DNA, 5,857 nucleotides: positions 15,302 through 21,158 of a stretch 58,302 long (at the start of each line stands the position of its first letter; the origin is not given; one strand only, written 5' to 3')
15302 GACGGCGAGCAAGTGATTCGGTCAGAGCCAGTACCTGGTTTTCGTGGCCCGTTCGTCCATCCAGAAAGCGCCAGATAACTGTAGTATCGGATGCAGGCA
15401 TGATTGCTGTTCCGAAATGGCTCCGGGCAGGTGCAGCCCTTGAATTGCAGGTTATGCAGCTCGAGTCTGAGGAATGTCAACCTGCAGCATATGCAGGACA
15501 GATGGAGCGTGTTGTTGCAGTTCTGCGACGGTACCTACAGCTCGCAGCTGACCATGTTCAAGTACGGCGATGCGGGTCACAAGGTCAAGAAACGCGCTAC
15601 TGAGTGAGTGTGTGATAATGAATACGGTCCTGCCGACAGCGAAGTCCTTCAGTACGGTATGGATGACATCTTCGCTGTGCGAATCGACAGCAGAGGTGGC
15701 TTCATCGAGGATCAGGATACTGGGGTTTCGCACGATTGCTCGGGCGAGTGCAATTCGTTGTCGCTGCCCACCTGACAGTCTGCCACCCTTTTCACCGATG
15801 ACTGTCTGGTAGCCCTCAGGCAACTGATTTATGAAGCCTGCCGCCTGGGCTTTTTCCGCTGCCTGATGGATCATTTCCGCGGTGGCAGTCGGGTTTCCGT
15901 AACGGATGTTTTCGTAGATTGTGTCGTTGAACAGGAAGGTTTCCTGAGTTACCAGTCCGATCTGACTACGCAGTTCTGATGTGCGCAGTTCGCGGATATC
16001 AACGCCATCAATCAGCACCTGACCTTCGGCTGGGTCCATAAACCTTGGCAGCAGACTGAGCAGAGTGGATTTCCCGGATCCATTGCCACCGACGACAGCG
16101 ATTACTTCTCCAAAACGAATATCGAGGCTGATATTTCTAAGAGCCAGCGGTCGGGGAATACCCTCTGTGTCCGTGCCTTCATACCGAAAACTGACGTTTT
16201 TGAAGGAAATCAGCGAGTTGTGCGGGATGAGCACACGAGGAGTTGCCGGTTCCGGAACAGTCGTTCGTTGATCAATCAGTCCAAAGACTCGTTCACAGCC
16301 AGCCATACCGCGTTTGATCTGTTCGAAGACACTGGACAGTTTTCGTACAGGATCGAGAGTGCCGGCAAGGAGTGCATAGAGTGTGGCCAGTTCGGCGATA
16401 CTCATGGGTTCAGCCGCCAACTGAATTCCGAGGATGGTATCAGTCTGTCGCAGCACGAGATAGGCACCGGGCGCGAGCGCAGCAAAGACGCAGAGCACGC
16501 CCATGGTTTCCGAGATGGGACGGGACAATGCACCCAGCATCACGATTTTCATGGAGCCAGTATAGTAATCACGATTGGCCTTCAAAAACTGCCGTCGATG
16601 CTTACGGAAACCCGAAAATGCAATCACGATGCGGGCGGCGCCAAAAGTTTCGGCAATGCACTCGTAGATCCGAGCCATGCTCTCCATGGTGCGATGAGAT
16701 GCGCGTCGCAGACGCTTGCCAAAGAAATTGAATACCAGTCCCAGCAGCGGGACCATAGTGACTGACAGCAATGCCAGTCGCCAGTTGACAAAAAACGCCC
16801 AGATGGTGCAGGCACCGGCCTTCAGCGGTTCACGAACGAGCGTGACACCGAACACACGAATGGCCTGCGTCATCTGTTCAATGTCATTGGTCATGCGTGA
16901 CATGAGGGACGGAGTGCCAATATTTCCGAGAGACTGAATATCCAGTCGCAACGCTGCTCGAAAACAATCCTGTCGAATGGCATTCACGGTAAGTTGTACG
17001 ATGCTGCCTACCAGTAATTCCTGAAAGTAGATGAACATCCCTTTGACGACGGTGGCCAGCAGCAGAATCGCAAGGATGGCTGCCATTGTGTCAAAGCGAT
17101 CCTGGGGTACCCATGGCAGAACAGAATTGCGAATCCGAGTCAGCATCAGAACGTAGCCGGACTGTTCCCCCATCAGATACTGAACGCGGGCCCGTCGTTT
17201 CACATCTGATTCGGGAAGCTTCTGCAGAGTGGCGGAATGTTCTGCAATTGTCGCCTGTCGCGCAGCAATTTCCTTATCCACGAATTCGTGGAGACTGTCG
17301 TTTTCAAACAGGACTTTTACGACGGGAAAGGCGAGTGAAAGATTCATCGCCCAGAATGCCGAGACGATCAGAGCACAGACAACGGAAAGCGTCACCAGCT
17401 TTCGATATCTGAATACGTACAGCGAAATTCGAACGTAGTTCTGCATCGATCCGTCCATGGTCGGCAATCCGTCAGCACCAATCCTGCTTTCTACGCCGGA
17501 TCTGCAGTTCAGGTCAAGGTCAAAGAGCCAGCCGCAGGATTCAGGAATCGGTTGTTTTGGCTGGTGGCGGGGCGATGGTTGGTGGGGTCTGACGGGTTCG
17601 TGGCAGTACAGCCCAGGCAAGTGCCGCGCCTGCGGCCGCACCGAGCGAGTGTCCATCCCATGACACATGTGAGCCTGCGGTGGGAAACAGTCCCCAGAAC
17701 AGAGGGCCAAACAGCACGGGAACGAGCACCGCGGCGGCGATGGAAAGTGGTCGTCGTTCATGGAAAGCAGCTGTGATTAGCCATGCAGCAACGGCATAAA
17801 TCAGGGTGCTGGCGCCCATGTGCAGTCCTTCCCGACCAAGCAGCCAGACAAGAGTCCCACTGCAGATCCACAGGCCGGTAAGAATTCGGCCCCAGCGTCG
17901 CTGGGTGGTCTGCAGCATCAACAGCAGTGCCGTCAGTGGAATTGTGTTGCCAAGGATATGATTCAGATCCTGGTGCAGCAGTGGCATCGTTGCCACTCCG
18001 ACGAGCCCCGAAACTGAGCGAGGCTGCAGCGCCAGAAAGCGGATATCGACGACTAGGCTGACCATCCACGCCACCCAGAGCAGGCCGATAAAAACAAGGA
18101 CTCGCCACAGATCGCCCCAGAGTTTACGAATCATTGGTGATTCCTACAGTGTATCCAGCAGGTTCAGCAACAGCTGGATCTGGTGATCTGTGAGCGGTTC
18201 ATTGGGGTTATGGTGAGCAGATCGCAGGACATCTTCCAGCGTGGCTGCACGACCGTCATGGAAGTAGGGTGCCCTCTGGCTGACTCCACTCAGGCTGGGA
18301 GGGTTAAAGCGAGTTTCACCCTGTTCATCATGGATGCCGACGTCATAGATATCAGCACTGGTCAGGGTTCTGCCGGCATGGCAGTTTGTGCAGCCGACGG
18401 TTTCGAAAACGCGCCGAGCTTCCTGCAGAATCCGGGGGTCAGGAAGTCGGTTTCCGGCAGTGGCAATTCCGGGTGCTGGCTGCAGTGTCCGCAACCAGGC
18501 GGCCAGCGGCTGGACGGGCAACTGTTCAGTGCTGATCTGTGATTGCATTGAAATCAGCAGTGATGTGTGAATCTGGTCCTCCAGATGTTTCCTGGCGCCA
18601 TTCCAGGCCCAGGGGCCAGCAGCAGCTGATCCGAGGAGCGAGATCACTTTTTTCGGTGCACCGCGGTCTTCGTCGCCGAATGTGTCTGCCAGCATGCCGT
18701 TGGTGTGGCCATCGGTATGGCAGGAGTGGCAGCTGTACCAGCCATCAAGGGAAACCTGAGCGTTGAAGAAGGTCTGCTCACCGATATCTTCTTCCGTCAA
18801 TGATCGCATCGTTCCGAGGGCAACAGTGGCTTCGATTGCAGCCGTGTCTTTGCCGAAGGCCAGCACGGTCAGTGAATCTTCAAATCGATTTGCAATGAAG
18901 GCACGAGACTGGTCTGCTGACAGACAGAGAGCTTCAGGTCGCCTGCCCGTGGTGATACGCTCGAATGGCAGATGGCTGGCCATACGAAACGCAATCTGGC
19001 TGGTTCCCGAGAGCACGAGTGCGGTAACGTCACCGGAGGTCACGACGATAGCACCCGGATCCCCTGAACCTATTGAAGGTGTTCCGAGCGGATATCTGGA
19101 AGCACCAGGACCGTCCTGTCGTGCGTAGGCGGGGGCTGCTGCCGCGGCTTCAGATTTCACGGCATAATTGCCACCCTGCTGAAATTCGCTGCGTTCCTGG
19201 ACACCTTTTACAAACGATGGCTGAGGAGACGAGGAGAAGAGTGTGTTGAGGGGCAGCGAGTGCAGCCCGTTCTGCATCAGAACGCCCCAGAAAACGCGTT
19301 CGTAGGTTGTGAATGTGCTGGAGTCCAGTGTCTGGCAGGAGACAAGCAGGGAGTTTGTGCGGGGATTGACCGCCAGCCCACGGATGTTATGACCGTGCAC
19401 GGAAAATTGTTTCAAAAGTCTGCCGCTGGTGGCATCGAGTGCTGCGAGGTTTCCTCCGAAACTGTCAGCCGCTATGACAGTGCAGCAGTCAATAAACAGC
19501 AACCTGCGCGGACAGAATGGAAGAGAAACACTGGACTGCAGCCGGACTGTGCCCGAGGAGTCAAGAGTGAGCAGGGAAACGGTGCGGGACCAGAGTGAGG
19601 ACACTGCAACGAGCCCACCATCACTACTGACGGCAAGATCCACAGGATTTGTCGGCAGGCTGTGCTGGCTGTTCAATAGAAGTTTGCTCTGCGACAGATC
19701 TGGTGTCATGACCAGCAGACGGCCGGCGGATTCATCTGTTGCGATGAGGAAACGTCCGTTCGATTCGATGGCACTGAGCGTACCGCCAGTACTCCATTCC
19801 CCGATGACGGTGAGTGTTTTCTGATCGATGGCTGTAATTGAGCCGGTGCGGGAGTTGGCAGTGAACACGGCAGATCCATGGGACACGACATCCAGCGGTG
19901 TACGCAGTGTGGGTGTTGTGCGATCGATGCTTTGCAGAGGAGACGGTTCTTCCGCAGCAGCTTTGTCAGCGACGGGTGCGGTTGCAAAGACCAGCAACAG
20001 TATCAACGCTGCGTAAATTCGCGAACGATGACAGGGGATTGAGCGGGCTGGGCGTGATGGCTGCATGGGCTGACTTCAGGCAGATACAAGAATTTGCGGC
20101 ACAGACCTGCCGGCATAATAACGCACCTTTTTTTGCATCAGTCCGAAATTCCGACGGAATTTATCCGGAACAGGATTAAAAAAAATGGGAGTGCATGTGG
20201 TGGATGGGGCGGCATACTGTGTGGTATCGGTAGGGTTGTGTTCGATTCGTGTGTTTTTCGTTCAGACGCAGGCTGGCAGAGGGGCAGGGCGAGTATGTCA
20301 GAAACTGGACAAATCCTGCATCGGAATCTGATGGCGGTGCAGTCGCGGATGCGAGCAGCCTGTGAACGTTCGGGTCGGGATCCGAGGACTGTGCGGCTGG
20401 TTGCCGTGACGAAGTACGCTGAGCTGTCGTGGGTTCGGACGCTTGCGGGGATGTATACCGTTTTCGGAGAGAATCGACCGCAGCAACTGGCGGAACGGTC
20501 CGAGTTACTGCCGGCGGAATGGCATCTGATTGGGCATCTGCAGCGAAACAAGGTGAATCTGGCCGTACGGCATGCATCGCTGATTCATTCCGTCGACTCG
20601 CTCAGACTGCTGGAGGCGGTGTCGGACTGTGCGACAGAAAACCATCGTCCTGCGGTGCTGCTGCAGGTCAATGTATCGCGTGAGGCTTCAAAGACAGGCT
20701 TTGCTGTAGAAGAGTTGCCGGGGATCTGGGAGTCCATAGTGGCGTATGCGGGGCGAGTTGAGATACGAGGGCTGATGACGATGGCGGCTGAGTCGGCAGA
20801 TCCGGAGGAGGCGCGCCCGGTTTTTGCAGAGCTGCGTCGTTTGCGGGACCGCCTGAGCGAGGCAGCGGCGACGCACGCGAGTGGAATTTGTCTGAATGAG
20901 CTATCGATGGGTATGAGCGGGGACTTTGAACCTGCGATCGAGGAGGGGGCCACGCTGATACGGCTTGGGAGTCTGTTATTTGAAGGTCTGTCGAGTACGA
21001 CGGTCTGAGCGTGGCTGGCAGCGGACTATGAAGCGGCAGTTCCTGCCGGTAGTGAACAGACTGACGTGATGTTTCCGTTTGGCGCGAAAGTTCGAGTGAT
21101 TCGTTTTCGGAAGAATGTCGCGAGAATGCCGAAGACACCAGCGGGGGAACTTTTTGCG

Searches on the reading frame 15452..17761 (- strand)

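Call 9: search_protein_families(library=pfam, proteins=[window:15452-17761:-], max_evalue=0.01)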
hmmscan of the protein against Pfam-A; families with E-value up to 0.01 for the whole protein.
window:15452-17761:- (769 aa): 8 families
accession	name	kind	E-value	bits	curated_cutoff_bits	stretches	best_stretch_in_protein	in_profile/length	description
PF00005.33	ABC_tran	-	6e-36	124.5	25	1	541-690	1-137/137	ABC transporter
PF00664.28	ABC_membrane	-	1.7e-33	116.9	28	1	221-439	33-253/274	ABC transporter transmembrane region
PF02463.25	SMC_N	-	1.8e-05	24.7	40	0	585-719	114-198/220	RecF/RecN/SMC N terminal domain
PF09818.15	ABC_ATPase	-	6e-05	22.6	23.2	0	637-693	134-189/283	P-loop domain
PF13304.12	AAA_21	-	0.0024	18.5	27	0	554-573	2-21/304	AAA domain, putative AbiEii toxin, Type IV TA system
PF13175.12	AAA_15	-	0.0024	18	32.1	1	547-593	18-69/374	AAA ATPase domain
PF06414.18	Zeta_toxin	-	0.0024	17.8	22.3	1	553-592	18-57/199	Zeta toxin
PF13555.12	AAA_29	-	0.0064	16.7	27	0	548-568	19-39/61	P-loop containing region of AAA domain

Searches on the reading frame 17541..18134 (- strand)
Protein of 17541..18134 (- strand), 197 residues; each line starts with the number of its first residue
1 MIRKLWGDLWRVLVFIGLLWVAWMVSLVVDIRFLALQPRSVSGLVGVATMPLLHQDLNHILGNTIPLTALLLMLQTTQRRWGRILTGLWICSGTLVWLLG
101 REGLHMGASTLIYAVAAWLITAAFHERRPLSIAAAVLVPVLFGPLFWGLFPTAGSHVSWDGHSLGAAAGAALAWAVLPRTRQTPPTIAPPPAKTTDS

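Call 9: search_protein_families(library=pfam, proteins=[window:17541-18134:-], max_evalue=0.01)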
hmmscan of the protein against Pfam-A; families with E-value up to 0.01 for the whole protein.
window:17541-18134:- (197 aa): 1 family
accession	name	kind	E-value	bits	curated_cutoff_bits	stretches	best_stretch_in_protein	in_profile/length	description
PF01694.28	Rhomboid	-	1.4e-14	54.9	22.6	1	46-178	6-142/143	Rhomboid domain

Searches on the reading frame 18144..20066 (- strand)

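Call 9: search_protein_families(library=pfam, proteins=[window:18144-20066:-], max_evalue=0.01)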
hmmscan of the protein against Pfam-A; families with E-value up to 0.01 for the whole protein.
window:18144-20066:- (640 aa): 4 families
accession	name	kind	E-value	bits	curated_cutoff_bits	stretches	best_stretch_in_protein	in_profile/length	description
PF03150.19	CCP_MauG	-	4.6e-16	60.2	25.6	2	427-507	5-86/149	Di-haem cytochrome c peroxidase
PF10282.15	Lactonase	-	1.8e-07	31.2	21.7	1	98-178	42-125/344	Lactonase, 7-bladed beta-propeller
PF21419.2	RoxA-like_Cyt-c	-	3.3e-05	23.8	26.7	1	588-617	3-32/39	RoxA-like, cytochrome c-like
PF21783.3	YNCE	-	9.8e-05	22.3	27.1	0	366-415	61-108/339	YNCE-like beta-propeller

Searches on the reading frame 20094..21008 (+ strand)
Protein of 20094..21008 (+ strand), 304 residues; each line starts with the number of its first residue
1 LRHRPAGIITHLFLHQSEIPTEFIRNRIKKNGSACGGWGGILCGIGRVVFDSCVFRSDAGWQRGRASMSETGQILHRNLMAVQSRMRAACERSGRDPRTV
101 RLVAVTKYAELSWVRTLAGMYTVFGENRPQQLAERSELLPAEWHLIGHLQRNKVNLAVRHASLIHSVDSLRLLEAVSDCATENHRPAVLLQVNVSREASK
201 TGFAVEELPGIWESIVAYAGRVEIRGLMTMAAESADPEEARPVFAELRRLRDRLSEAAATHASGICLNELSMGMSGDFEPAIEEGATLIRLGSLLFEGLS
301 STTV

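Call 9: search_protein_families(library=pfam, proteins=[window:20094-21008:+], max_evalue=0.01)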
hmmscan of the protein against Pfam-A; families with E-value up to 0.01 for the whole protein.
window:20094-21008:+ (304 aa): 1 family
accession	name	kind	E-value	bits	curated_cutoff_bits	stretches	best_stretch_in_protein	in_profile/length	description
PF01168.26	Ala_racemase_N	-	1.6e-16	61.1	24.1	1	80-296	4-216/220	Alanine racemase, N-terminal domain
